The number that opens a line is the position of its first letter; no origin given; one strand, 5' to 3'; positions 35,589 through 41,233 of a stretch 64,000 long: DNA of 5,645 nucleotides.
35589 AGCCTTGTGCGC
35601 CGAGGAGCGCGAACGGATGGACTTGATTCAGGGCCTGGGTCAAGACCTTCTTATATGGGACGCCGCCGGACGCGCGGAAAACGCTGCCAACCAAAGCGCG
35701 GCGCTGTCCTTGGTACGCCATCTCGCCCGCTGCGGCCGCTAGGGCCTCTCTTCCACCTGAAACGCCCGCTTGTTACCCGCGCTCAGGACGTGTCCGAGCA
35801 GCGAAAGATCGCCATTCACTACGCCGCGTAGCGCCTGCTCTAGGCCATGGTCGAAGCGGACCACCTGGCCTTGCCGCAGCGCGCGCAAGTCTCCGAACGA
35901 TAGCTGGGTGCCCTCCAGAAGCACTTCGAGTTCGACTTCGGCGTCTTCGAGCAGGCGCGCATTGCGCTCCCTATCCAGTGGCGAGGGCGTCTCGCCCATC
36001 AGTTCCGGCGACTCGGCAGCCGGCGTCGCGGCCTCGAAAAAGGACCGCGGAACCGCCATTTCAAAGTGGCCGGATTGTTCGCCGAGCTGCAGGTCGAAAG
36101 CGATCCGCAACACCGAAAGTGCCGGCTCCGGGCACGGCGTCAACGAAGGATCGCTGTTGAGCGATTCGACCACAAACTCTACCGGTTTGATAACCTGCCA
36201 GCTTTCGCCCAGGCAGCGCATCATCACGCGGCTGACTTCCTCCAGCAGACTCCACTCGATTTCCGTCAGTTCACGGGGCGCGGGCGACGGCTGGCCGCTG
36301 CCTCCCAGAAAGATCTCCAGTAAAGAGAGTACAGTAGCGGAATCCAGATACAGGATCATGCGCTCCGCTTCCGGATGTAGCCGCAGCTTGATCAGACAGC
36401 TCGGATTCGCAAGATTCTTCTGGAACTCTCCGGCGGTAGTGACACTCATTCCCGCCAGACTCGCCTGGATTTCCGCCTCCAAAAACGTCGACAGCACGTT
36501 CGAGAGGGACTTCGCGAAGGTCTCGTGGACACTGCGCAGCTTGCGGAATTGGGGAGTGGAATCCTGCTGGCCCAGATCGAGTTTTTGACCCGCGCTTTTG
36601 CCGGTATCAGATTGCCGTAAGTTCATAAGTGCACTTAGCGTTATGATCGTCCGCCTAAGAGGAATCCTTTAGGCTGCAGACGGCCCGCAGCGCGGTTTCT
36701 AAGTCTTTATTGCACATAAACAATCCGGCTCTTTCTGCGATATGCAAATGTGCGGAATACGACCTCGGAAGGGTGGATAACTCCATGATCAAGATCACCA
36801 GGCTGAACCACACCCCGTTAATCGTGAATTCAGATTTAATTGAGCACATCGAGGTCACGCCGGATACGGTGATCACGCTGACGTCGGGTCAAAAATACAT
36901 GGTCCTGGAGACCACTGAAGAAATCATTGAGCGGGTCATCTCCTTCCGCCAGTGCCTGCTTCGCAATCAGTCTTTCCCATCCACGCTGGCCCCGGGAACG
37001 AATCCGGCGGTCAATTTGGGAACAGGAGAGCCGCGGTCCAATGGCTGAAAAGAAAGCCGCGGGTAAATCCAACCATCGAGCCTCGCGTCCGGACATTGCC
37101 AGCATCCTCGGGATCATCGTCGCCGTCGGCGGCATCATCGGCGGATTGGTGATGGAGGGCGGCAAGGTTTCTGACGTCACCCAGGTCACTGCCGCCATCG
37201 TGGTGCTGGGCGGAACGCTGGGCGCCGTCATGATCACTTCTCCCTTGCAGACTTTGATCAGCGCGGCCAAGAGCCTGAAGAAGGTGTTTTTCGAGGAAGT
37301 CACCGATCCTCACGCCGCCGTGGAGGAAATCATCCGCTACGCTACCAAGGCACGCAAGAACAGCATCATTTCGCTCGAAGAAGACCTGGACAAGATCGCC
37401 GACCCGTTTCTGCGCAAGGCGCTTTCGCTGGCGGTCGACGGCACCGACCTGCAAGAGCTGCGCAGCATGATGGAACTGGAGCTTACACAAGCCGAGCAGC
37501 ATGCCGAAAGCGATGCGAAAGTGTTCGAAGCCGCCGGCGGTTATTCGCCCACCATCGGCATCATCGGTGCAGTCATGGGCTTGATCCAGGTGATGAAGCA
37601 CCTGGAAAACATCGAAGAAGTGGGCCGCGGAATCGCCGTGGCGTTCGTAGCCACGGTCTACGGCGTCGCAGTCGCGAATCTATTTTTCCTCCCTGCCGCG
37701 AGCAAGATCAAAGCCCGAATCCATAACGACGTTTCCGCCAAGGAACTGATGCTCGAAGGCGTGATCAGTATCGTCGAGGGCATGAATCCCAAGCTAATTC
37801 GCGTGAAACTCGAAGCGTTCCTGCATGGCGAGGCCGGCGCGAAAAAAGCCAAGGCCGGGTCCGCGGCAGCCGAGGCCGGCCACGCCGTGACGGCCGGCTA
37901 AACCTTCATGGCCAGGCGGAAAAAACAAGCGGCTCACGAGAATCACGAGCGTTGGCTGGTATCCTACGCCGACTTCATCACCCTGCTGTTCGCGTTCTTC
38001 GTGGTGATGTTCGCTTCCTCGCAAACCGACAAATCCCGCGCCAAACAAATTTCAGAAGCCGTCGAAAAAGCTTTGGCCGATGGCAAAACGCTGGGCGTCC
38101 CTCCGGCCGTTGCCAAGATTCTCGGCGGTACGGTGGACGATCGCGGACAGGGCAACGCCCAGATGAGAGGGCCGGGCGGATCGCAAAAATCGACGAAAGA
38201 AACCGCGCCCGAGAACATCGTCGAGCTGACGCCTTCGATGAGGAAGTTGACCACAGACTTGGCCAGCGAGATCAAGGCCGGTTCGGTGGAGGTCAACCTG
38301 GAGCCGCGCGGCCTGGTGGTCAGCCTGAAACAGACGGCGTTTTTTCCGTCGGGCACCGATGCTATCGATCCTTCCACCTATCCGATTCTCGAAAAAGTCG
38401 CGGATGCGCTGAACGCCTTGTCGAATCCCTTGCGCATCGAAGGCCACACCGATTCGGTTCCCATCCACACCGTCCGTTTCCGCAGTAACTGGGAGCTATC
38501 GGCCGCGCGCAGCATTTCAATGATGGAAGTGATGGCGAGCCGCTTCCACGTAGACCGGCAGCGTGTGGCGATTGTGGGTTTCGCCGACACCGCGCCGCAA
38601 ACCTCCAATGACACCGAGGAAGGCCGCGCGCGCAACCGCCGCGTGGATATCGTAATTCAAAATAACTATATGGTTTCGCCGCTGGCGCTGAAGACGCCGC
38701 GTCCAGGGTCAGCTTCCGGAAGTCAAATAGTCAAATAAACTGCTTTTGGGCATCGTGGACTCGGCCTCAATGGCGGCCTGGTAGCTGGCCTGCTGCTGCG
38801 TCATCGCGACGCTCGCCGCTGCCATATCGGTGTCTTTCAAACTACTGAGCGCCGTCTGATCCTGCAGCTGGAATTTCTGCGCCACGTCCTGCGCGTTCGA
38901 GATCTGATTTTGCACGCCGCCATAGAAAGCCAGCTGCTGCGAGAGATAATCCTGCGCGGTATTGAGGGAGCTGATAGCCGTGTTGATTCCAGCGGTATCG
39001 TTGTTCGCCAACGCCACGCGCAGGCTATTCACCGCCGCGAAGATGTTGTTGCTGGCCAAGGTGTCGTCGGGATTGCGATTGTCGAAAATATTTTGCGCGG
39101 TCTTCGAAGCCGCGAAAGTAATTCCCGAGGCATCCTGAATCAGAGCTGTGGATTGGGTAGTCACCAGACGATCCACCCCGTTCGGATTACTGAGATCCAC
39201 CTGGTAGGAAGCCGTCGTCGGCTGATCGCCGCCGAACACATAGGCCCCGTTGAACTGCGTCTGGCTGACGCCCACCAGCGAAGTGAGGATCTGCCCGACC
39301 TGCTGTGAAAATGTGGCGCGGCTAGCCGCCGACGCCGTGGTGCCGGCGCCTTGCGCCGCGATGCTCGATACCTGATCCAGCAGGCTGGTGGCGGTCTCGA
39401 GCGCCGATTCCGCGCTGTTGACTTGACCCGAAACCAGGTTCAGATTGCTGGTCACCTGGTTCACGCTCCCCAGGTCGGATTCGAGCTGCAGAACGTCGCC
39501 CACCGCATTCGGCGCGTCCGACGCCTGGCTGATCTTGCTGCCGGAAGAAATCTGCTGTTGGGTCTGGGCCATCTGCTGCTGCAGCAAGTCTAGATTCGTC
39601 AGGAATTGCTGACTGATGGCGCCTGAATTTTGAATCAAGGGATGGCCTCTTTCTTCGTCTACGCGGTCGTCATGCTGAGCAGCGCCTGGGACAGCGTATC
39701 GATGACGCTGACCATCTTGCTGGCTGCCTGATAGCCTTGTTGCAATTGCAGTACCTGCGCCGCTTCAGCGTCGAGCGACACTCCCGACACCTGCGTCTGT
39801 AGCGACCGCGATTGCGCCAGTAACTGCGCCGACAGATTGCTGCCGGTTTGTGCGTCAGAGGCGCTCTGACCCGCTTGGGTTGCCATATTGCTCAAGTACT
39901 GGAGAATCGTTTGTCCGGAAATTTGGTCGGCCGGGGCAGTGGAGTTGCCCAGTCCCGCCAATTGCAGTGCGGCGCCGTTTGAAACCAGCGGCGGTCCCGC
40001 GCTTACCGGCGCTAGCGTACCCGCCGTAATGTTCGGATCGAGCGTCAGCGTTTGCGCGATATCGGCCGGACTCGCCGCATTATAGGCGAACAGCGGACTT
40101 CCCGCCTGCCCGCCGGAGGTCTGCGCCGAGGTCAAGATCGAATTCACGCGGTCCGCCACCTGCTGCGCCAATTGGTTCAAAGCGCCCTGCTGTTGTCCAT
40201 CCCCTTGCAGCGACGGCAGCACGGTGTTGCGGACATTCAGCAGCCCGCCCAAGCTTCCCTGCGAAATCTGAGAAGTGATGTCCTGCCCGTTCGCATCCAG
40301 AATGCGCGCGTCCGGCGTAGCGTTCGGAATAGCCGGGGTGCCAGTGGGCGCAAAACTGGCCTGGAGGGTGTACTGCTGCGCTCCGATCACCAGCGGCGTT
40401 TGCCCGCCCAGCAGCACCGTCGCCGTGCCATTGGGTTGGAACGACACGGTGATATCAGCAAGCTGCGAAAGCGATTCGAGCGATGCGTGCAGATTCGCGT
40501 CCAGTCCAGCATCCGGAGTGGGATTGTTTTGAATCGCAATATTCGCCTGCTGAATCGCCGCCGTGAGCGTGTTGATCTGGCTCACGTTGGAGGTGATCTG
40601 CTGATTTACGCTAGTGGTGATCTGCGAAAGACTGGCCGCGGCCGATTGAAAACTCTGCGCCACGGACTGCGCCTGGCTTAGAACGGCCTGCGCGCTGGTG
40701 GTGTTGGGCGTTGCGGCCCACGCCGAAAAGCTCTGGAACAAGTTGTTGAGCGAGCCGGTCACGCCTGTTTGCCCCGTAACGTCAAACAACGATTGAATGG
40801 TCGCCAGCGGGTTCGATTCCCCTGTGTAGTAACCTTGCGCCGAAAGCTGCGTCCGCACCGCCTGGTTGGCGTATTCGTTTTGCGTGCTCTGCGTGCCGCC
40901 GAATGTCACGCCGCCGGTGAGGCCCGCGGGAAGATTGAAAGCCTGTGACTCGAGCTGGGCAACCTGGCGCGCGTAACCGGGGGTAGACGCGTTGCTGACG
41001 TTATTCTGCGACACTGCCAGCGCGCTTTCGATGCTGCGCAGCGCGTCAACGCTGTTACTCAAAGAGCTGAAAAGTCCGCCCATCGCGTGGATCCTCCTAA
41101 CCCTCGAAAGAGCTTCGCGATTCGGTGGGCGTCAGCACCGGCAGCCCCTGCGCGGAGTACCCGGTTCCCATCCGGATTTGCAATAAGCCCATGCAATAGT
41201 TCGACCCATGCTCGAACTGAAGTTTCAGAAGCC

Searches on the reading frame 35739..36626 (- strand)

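Call 17: search_protein_families(library=pfam, proteins=[window:35739-36626:-], max_evalue=0.001)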
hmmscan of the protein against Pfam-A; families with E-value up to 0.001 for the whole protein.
window:35739-36626:- (295 aa): 2 families
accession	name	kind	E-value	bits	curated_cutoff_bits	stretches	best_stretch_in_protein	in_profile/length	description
PF02154.20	FliM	-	1.1e-27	97.6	27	1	23-199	10-187/192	Flagellar motor switch protein FliM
PF01052.25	FliMN_C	-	8.3e-12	45.3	23.8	1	225-293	2-70/73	Type III flagellar switch regulator (C-ring) FliN C-term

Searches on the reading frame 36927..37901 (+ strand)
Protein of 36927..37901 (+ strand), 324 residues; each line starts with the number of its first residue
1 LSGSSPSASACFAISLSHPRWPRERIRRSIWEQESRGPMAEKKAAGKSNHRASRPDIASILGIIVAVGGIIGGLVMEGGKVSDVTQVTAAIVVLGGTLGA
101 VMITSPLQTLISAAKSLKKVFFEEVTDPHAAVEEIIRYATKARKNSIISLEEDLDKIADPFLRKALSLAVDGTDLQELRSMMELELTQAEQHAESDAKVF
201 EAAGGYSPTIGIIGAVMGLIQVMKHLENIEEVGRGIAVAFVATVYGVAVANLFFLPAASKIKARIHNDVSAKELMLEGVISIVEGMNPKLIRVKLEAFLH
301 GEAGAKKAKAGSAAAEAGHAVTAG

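Call 16: search_protein_families(library=pfam, proteins=[window:36927-37901:+], max_evalue=0.001)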
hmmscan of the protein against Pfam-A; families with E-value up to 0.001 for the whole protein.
window:36927-37901:+ (324 aa): 2 families
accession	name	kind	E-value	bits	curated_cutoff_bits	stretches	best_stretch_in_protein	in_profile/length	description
PF01618.21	MotA_ExbB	-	8.3e-31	106.8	22.9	1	155-271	3-124/127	MotA/TolQ/ExbB proton channel family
PF20560.3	MotA_N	-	1.5e-09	38.4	27.3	1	60-130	1-72/91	Motility protein A N-terminal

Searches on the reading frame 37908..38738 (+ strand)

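Call 16: search_protein_families(library=pfam, proteins=[window:37908-38738:+], max_evalue=0.001)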
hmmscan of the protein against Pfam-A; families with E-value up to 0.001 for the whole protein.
window:37908-38738:+ (276 aa): 2 families
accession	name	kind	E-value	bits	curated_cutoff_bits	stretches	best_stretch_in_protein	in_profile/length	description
PF13677.11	MotB_plug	-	7.8e-21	73.9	24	1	4-55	2-57/58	Membrane MotB of proton-channel complex MotA/MotB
PF00691.25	OmpA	-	2.5e-17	63.5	27.2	1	145-244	1-98/98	OmpA family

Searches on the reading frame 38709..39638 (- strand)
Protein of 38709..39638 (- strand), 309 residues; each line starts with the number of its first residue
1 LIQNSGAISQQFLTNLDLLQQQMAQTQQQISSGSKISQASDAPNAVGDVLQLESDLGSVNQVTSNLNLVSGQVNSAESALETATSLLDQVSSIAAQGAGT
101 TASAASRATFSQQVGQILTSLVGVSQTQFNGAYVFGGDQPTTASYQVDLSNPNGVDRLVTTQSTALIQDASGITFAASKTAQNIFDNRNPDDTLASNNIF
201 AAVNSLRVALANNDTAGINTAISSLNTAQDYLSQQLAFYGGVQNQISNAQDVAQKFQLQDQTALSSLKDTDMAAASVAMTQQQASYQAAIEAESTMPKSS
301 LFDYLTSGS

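Call 16: search_protein_families(library=pfam, proteins=[window:38709-39638:-], max_evalue=0.001)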
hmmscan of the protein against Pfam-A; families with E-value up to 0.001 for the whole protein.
window:38709-39638:- (309 aa): 2 families
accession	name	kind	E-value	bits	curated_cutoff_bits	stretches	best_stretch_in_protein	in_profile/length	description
PF00669.25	Flagellin_N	-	4.9e-16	59.5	26.6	1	7-137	5-136/139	Bacterial flagellin N-terminal helical region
PF00700.27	Flagellin_C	-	0.00027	21.6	23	1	225-305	4-86/86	Bacterial flagellin C-terminal helical region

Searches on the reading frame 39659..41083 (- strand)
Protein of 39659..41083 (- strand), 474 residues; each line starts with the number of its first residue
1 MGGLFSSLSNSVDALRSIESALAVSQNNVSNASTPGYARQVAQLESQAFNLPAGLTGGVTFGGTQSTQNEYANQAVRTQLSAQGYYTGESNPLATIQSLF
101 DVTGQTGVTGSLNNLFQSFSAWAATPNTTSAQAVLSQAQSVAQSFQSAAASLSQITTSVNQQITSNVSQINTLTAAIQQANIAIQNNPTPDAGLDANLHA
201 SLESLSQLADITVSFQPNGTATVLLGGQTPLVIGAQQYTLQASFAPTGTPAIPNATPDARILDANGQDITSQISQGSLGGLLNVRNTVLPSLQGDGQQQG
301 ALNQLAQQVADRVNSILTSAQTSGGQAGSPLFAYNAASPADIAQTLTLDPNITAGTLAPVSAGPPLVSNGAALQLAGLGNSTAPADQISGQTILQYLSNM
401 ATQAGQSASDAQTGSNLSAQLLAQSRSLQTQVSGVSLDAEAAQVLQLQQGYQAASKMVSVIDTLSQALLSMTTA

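Call 16: search_protein_families(library=pfam, proteins=[window:39659-41083:-], max_evalue=0.001)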
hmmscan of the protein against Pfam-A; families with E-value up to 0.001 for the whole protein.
window:39659-41083:- (474 aa): 2 families
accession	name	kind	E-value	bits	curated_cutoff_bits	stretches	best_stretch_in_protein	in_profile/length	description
PF22638.1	FlgK_D1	-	7.7e-39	134.1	28.6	1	94-332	2-233/233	Flagellar hook-associated protein FlgK helical domain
PF06429.18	Flg_bbr_C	-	3.6e-07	30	23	1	432-471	7-46/46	Flagellar basal body rod FlgEFG protein C-terminal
